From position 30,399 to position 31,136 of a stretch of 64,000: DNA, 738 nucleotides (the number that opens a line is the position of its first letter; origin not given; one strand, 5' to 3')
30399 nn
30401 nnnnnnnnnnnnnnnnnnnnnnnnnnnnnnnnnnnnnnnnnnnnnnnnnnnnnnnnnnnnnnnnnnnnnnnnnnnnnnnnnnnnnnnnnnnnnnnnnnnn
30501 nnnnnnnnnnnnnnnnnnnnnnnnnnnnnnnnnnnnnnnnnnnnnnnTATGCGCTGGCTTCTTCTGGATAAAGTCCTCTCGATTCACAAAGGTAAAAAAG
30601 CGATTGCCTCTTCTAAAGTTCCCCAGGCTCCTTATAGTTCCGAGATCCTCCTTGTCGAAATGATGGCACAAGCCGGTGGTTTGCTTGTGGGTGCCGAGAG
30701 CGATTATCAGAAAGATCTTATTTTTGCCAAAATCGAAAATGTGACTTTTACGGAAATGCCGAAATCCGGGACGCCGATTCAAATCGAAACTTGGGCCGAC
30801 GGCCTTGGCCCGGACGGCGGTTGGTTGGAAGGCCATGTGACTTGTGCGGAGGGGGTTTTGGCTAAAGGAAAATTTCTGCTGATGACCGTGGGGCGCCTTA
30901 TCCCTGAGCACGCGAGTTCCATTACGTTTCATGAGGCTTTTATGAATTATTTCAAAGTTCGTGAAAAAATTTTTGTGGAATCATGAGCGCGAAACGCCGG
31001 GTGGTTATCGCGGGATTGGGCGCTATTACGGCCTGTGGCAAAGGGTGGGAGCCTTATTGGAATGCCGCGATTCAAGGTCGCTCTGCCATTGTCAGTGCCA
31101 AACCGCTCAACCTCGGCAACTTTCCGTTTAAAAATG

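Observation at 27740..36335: Compact type II FAS/PKS-like lipid cluster with KS/CLF pair, two dehydratases, FabL-like ER, extended ACP, dedicated PPTase, terminal thioester reductase, methyltransferase and membrane GT2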

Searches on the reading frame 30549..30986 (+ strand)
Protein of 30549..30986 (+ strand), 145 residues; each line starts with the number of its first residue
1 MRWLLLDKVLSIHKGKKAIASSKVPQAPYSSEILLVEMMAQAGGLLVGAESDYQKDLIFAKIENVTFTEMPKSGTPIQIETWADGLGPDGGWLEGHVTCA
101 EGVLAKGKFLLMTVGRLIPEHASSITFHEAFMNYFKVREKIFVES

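Call 3: search_protein_families(library=pfam, proteins=[window:30549-30986:+], max_evalue=0.01)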
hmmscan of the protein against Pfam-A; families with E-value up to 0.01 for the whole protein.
window:30549-30986:+ (145 aa): 0 families

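Call 4: search_protein_families(library=ncbifam, proteins=[window:30549-30986:+], max_evalue=0.01)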
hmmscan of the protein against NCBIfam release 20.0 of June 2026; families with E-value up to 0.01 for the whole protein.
window:30549-30986:+ (145 aa): 3 families
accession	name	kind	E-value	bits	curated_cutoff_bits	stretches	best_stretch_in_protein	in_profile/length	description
NF000582.1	PRK00006.1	equivalog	8.4e-07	29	113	1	5-110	17-134/137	3-hydroxyacyl-ACP dehydratase FabZ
TIGR01750.1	fabZ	equivalog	6.6e-06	26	155.15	1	19-81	32-109/141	3-hydroxyacyl-ACP dehydratase FabZ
NF009667.0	PRK13188.1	equivalog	0.00074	18.3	465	1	24-75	367-420/464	bifunctional UDP-3-O-[3-hydroxymyristoyl] N-acetylglucosamine deacetylase/3-hydroxyacyl-ACP dehydratase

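Call 32: search_solved_structures(query=window:30549-30986:+, max_evalue=1)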
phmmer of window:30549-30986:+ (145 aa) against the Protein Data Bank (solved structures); distinct sequences matched with E-value up to 1: 3.
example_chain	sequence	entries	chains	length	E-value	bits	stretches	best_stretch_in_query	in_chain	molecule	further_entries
8ayd_AA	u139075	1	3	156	0.054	16.7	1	22-111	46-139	3-hydroxyacyl-[acyl-carrier-protein] dehydratase FabZ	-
4h4g_A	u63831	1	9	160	0.26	14.5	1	21-78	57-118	(3R)-hydroxymyristoyl-[acyl-carrier-protein] dehydratase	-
9ep5_A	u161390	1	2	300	0.91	12.7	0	77-121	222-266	Glycoside-hydrolase family GH114 TIM-barrel domain-containing protein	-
